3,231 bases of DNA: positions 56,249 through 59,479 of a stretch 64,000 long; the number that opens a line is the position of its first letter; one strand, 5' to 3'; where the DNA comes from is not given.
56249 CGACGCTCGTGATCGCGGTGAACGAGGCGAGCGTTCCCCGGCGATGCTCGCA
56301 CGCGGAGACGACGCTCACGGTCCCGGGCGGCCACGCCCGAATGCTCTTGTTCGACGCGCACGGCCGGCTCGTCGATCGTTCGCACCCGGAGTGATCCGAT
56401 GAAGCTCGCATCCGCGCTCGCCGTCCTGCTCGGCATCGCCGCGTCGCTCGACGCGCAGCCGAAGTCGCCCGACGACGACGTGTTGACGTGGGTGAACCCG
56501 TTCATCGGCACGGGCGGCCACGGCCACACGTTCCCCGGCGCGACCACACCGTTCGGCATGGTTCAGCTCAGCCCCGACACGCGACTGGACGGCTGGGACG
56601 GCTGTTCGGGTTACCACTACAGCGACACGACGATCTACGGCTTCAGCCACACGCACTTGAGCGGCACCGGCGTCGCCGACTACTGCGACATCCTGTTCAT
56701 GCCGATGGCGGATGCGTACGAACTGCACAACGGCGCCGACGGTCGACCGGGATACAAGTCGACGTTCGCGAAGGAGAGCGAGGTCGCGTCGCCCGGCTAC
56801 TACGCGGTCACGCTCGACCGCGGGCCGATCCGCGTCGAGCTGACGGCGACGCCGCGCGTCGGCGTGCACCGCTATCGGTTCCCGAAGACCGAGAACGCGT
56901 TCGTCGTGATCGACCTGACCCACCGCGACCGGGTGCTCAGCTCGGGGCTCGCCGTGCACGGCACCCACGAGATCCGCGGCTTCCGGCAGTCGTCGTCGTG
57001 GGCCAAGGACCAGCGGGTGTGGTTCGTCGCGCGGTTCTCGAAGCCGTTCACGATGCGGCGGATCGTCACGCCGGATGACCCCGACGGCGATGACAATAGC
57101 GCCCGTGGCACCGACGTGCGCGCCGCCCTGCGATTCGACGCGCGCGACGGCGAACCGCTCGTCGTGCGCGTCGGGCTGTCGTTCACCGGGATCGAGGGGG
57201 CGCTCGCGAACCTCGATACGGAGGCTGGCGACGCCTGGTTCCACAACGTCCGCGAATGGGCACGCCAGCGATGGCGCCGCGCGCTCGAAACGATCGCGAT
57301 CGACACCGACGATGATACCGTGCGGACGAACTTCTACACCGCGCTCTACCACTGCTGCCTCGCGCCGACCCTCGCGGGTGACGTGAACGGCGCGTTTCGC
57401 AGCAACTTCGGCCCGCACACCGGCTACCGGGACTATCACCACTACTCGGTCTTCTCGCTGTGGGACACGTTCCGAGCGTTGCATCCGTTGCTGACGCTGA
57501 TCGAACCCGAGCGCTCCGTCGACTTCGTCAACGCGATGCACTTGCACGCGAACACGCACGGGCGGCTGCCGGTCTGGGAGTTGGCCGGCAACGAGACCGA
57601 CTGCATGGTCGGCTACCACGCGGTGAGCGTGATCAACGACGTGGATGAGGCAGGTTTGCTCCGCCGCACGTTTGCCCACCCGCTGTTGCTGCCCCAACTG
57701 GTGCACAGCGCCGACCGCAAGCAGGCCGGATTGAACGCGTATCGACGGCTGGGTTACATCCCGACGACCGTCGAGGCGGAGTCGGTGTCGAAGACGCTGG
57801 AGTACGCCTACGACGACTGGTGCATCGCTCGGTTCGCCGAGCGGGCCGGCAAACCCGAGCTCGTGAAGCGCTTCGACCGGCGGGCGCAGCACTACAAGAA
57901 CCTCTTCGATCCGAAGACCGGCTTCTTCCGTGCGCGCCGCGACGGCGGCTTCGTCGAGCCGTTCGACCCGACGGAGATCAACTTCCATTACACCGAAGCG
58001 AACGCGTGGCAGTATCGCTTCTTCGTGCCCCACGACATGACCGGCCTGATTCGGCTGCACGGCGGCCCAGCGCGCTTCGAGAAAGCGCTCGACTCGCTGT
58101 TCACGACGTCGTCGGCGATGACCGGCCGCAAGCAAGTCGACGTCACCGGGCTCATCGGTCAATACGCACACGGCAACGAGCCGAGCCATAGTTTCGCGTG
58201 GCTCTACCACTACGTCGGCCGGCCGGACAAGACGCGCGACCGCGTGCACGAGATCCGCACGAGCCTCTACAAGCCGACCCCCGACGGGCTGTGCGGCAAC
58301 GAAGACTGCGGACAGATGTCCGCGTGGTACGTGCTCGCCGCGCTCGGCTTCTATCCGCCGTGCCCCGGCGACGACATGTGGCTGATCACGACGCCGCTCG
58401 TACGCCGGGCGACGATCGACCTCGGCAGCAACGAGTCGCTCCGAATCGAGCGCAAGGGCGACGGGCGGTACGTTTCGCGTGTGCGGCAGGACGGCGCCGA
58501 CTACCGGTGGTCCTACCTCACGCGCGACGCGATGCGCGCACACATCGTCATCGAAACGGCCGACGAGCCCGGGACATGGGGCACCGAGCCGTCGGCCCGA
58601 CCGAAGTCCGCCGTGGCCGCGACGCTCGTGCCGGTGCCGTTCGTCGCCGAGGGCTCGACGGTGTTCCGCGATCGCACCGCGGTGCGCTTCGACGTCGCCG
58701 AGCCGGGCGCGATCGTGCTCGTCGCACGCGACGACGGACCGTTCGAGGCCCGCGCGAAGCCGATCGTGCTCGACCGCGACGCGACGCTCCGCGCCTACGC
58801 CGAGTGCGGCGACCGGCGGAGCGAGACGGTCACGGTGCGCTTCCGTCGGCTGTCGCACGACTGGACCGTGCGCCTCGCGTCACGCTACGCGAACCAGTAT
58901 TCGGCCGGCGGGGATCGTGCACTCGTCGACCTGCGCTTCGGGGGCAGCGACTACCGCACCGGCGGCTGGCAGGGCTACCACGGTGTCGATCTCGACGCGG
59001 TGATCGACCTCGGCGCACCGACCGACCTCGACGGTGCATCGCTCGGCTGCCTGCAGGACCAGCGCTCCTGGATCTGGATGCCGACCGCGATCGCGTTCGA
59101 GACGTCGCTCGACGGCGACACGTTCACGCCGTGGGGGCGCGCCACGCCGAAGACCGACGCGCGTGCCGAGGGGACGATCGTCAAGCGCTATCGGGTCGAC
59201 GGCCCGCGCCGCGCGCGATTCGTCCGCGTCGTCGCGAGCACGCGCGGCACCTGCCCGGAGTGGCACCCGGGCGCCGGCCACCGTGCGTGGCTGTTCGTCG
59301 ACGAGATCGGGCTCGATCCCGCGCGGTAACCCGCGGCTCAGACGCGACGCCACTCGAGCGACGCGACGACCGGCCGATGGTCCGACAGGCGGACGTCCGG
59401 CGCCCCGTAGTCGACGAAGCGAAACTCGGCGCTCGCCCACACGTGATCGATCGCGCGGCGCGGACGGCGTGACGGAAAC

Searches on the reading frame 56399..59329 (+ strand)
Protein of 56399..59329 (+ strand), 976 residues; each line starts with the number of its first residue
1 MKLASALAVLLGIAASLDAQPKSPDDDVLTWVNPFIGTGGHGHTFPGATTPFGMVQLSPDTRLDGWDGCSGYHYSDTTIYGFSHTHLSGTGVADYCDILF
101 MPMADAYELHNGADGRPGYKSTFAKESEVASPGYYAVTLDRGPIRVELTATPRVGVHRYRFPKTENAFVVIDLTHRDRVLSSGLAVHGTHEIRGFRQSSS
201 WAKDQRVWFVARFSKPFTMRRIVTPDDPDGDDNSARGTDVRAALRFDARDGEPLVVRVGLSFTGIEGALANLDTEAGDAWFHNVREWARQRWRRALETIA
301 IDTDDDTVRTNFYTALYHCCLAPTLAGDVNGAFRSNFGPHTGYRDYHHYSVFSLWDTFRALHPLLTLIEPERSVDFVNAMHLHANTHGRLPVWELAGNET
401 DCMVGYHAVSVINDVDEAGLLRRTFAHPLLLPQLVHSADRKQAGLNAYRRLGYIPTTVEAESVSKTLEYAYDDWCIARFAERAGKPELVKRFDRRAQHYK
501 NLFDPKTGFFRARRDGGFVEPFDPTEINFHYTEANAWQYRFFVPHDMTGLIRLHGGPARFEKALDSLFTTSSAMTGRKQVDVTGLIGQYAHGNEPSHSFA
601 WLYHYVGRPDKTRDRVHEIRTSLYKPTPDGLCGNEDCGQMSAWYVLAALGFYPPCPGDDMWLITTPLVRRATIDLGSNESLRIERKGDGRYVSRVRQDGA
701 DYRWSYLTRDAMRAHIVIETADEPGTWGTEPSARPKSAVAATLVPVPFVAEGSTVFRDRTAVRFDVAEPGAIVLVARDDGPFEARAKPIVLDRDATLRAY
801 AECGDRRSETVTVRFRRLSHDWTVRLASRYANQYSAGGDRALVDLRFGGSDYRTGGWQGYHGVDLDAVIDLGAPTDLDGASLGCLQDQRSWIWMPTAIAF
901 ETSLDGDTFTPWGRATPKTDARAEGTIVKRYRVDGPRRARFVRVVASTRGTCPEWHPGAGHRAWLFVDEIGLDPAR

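Call 63: search_protein_families(library=pfam, proteins=[window:56399-59329:+], max_evalue=0.00001)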
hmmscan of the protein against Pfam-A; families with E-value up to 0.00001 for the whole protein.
window:56399-59329:+ (976 aa): 3 families
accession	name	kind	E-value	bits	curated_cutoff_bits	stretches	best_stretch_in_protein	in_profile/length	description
PF07971.18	Glyco_hydro_92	-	4.4e-148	494.5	24.6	1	268-713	2-453/464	Glycosyl hydrolase family 92 catalytic domain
PF17678.7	Glyco_hydro_92N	-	6e-83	278.7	34.5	1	31-261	1-236/236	Glycosyl hydrolase family 92 N-terminal domain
PF00754.31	F5_F8_type_C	-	4e-07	30.7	28.2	1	834-955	9-115/127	F5/8 type C domain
